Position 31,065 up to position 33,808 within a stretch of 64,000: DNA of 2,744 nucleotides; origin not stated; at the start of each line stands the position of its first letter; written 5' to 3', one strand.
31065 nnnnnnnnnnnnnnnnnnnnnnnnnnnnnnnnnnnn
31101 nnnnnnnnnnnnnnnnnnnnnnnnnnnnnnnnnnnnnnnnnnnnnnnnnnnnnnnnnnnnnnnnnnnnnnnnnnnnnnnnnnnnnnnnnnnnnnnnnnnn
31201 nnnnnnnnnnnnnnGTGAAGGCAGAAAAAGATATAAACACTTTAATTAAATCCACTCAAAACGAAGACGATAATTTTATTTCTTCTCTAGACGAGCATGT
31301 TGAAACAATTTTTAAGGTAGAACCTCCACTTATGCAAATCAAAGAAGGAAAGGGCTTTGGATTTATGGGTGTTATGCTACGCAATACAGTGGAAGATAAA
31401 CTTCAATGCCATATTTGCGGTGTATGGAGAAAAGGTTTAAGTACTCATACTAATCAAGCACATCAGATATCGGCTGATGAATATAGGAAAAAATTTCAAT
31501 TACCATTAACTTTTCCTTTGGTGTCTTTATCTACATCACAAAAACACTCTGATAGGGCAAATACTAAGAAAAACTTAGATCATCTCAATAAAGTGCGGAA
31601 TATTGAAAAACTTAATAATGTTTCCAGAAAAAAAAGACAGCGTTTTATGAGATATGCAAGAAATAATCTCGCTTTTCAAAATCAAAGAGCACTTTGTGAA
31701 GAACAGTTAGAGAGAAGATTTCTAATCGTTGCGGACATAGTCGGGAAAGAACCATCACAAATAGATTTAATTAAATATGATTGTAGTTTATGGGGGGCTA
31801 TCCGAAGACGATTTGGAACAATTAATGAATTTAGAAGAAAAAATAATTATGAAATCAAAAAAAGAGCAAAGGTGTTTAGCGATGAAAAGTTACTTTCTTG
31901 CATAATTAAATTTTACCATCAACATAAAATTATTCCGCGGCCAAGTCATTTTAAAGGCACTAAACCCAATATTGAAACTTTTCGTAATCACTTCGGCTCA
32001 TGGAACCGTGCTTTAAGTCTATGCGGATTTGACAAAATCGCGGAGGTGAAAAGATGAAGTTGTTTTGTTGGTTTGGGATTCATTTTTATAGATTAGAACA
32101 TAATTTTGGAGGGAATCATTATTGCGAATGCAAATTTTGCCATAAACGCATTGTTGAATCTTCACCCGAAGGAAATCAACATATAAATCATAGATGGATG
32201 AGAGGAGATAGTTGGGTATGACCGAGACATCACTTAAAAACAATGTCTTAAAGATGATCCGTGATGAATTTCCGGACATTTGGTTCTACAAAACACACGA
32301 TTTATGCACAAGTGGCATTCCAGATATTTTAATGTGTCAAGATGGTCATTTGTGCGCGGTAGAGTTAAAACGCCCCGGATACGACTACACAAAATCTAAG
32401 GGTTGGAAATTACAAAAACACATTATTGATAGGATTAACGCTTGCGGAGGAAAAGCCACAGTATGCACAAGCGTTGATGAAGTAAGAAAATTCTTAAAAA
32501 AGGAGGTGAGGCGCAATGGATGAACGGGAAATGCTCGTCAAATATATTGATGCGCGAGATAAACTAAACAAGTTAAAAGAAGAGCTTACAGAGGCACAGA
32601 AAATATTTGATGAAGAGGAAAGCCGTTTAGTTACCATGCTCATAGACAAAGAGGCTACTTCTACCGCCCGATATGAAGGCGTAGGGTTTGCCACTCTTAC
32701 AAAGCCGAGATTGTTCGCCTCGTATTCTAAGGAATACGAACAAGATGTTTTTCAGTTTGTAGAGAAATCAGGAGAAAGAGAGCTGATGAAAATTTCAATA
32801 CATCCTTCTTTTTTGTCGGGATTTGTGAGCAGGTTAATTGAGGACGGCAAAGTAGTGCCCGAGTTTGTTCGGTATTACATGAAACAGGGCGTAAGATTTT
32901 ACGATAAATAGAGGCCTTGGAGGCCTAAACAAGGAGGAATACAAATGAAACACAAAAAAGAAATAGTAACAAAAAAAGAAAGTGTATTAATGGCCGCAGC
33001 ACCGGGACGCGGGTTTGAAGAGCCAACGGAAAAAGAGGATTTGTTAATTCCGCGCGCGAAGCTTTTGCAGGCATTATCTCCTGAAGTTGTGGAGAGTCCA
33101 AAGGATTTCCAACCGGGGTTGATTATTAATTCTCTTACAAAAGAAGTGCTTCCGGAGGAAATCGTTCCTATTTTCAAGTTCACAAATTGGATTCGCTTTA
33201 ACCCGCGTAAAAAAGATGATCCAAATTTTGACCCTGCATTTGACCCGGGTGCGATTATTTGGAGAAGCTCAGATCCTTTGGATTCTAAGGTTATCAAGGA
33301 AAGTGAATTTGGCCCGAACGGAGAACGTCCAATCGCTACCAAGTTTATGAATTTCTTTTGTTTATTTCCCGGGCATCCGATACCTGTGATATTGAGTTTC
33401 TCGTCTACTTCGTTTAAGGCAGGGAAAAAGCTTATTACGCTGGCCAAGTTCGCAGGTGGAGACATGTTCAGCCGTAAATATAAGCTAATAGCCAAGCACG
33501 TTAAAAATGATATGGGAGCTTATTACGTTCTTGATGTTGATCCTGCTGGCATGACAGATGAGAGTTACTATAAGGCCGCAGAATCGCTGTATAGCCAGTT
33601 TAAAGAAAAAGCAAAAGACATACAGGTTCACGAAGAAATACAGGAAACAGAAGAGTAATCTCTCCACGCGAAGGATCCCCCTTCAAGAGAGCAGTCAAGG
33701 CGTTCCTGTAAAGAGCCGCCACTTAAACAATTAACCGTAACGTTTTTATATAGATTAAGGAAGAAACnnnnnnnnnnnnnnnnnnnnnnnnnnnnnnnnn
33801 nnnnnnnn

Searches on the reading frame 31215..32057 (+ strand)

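Call 7: search_protein_families(library=pfam, proteins=[window:31215-32057:+], max_evalue=0.01)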
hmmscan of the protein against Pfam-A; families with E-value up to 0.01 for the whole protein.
window:31215-32057:+ (280 aa): 2 families
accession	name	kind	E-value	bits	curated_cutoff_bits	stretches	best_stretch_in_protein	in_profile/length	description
PF18780.6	HNH_repeat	-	1.4e-11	45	26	1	222-273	2-54/54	Homing endonuclease associated repeat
PF05443.17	ROS_MUCR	-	1.9e-09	38.1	25.4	1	59-117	61-119/123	ROS/MUCR transcriptional regulator protein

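Call 52: search_protein_families(library=ncbifam, proteins=[window:31215-32057:+], max_evalue=1)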
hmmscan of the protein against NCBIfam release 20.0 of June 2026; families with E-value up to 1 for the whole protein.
window:31215-32057:+ (280 aa): 1 family
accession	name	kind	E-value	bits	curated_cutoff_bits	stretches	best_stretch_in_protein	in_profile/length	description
NF010566.0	PRK13959.1-4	equivalog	0.0054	15.9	546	1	80-177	144-239/339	phosphoribosylaminoimidazolesuccinocarboxamide synthase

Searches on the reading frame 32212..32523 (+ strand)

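Call 7: search_protein_families(library=pfam, proteins=[window:32212-32523:+], max_evalue=0.01)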
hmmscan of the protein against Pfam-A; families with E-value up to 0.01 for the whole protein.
window:32212-32523:+ (103 aa): 1 family
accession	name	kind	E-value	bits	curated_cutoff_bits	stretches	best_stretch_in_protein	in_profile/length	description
PF08774.17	VRR_NUC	-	0.00026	21.4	23.8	1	13-88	38-115/116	VRR-NUC domain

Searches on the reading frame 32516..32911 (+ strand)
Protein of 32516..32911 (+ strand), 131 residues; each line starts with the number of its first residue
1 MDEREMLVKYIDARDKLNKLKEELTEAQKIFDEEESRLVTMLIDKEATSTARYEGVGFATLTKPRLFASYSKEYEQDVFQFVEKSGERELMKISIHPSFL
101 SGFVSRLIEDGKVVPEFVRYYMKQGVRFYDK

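Call 7: search_protein_families(library=pfam, proteins=[window:32516-32911:+], max_evalue=0.01)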
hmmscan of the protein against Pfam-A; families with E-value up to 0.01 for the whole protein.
window:32516-32911:+ (131 aa): 1 family
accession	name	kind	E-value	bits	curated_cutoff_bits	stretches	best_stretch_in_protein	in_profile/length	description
PF23984.1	DUF7307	-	6.9e-12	45.9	27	1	6-126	5-125/129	Pam3 gp33-like protein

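Call 22: search_protein_families(library=phrogs, proteins=[window:32516-32911:+], max_evalue=0.001)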
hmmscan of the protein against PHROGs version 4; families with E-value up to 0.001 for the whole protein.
window:32516-32911:+ (131 aa): 1 family
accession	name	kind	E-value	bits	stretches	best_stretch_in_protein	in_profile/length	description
phrog_2378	-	unknown function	0.00057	20.7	1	6-92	31-116/189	-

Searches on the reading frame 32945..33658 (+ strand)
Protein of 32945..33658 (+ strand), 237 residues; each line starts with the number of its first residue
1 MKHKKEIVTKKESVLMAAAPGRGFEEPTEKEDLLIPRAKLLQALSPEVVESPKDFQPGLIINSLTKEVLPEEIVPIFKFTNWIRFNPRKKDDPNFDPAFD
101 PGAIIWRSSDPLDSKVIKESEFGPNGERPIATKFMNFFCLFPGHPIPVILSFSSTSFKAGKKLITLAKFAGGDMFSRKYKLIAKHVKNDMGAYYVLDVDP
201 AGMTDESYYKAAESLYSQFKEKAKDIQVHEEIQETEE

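Call 7: search_protein_families(library=pfam, proteins=[window:32945-33658:+], max_evalue=0.01)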
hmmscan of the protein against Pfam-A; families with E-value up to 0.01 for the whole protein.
window:32945-33658:+ (237 aa): 1 family
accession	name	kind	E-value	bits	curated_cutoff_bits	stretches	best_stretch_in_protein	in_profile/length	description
PF23977.1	Pam3_Gp34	-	1.6e-41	143.1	27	1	16-223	13-233/235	Pam3 phage gp34-like protein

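Call 22: search_protein_families(library=phrogs, proteins=[window:32945-33658:+], max_evalue=0.001)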
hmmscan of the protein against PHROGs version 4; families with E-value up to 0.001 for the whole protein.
window:32945-33658:+ (237 aa): 1 family
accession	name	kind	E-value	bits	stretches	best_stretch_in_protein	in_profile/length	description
phrog_2402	-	unknown function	1.1e-22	82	1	15-233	32-274/292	-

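Call 52: search_protein_families(library=ncbifam, proteins=[window:32945-33658:+], max_evalue=1)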
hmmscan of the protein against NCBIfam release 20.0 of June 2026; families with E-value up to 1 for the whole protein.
window:32945-33658:+ (237 aa): 0 families
